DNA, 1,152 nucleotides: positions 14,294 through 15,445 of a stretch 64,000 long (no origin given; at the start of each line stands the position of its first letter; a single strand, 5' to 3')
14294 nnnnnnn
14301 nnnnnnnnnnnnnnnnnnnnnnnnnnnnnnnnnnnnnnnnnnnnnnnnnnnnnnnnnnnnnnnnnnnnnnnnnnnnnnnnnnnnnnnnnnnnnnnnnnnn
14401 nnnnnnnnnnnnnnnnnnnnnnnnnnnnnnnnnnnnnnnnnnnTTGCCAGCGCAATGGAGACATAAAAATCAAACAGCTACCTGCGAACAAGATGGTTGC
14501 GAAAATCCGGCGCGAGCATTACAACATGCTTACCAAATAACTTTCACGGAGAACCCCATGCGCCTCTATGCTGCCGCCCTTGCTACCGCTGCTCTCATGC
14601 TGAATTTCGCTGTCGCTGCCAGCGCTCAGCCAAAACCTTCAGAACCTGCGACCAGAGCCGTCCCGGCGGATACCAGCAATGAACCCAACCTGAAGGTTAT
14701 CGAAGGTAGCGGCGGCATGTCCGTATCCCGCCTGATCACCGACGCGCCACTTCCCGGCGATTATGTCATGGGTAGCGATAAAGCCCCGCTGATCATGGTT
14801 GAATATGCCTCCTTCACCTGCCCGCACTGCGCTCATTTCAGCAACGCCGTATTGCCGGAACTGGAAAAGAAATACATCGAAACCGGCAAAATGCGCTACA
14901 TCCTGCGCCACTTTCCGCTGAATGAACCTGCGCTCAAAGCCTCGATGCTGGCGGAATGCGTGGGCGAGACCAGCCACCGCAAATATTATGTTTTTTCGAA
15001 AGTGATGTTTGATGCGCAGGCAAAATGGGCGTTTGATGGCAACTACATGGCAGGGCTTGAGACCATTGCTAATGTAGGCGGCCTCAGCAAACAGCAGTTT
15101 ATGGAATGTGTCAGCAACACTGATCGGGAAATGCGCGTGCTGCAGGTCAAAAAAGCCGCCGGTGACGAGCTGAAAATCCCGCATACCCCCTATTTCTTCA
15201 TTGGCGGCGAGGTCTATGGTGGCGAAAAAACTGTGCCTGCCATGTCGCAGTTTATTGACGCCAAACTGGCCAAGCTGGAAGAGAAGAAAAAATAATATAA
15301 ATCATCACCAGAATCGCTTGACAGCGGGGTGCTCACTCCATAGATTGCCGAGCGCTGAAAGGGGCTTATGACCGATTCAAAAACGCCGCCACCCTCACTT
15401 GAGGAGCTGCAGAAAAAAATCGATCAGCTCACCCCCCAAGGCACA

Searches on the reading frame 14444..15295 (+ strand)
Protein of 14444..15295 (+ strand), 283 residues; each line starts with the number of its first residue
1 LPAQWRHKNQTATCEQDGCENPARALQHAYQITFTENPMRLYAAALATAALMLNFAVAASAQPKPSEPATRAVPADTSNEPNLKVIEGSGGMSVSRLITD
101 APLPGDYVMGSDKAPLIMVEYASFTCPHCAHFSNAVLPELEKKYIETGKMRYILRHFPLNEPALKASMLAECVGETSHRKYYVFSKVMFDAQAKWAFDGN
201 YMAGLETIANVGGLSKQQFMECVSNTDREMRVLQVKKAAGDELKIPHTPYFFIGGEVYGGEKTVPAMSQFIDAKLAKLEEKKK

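Call 54: search_protein_families(library=pfam, proteins=[window:14444-15295:+], max_evalue=0.001)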
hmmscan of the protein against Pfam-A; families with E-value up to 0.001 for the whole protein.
window:14444-15295:+ (283 aa): 2 families
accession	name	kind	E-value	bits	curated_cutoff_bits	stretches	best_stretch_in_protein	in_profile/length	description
PF13462.12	Thioredoxin_4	-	8.6e-37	127.3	23.2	1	105-273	4-165/165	Thioredoxin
PF01323.26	DSBA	-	6.5e-05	23.2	25.6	0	119-163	3-43/191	DSBA-like thioredoxin domain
